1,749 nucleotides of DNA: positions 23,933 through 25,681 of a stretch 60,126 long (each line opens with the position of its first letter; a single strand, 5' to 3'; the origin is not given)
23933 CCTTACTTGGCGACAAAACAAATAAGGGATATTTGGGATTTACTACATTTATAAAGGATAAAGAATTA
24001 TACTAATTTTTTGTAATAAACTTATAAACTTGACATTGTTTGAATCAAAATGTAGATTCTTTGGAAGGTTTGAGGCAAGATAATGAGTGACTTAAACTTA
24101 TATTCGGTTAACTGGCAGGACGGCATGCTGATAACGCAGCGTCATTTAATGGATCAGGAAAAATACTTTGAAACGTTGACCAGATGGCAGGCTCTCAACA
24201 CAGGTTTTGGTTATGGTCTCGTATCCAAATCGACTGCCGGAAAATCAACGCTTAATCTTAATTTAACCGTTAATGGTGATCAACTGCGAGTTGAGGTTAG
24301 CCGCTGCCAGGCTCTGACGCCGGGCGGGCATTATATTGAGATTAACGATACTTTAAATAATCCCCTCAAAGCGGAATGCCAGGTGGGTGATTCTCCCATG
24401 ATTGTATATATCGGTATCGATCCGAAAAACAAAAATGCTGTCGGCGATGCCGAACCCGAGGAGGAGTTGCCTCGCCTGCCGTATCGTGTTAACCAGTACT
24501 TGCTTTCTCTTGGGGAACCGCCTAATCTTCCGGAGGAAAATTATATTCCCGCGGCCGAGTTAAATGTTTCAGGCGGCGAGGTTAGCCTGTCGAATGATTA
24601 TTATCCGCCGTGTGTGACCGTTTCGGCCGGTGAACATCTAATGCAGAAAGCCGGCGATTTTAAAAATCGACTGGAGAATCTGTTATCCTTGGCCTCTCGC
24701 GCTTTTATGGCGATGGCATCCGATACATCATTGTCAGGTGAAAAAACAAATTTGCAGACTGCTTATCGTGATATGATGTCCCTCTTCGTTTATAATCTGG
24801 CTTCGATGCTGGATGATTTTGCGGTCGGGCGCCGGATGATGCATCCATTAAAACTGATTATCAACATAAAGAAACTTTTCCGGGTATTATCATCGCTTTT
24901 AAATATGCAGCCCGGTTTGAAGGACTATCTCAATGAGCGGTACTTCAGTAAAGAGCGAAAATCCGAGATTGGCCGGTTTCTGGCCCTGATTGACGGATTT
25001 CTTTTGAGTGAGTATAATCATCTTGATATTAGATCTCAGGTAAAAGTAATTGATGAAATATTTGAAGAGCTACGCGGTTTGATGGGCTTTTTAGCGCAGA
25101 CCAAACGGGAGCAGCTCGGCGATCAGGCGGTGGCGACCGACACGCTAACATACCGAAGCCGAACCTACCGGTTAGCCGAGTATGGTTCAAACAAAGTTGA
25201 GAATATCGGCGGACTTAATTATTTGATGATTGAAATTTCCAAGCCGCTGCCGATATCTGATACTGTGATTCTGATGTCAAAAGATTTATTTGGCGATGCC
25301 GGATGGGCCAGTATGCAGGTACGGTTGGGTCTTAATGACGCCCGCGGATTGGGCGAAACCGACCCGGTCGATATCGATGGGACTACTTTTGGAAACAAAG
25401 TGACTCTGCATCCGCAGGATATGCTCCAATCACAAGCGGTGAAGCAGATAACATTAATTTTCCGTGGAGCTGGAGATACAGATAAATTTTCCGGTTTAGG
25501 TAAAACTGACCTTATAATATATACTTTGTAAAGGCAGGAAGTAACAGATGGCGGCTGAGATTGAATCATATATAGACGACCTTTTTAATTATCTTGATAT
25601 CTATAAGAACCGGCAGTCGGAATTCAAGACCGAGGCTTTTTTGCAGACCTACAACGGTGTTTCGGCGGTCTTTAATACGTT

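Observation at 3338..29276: Complete contractile T6SS core whose gene order and accessory set fit none of the described subtypes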

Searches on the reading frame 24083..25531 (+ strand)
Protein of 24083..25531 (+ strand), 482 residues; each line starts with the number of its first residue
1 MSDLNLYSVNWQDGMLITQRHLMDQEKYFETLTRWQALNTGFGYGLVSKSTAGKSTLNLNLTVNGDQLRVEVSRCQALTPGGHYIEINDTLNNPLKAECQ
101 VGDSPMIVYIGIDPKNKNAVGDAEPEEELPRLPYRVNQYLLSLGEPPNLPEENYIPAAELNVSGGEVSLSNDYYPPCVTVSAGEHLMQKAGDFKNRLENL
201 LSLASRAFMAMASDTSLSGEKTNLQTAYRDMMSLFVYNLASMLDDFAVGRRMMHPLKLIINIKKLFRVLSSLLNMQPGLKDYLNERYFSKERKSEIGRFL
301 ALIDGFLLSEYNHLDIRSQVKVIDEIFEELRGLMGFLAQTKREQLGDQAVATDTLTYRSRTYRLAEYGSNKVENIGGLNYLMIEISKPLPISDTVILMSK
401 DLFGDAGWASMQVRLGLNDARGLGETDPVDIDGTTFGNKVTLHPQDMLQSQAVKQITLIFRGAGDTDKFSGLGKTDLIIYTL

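Call 3: search_protein_families(library=pfam, proteins=[window:24083-25531:+], max_evalue=0.01)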
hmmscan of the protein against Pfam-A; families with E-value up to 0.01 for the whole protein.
window:24083-25531:+ (482 aa): 1 family
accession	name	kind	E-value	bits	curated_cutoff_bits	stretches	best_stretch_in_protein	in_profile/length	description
PF05936.17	T6SS_VasE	-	3.1e-06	26.7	23.4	1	150-201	147-199/429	Bacterial Type VI secretion, VC_A0110, EvfL, ImpJ, VasE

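Call 5: search_protein_families(library=ncbifam, proteins=[window:24083-25531:+], max_evalue=0.01)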
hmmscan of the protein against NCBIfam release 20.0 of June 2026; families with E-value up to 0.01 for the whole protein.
window:24083-25531:+ (482 aa): 1 family
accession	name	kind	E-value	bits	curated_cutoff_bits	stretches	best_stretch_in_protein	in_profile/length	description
TIGR03353.2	VI_chp_4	equivalog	8.7e-17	61.3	100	1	9-274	3-266/429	type VI secretion system baseplate subunit TssK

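Call 25: search_solved_structures(query=window:24083-25531:+, max_evalue=1)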
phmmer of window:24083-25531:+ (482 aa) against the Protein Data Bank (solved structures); distinct sequences matched with E-value up to 1: 2.
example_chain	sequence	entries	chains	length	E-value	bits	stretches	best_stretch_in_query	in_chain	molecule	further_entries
7bwh_A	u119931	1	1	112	0.36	12.9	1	21-104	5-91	Cytochrome b5 heme-binding domain-containing protein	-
7vd7_A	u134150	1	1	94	0.92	11.6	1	2-44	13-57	toxin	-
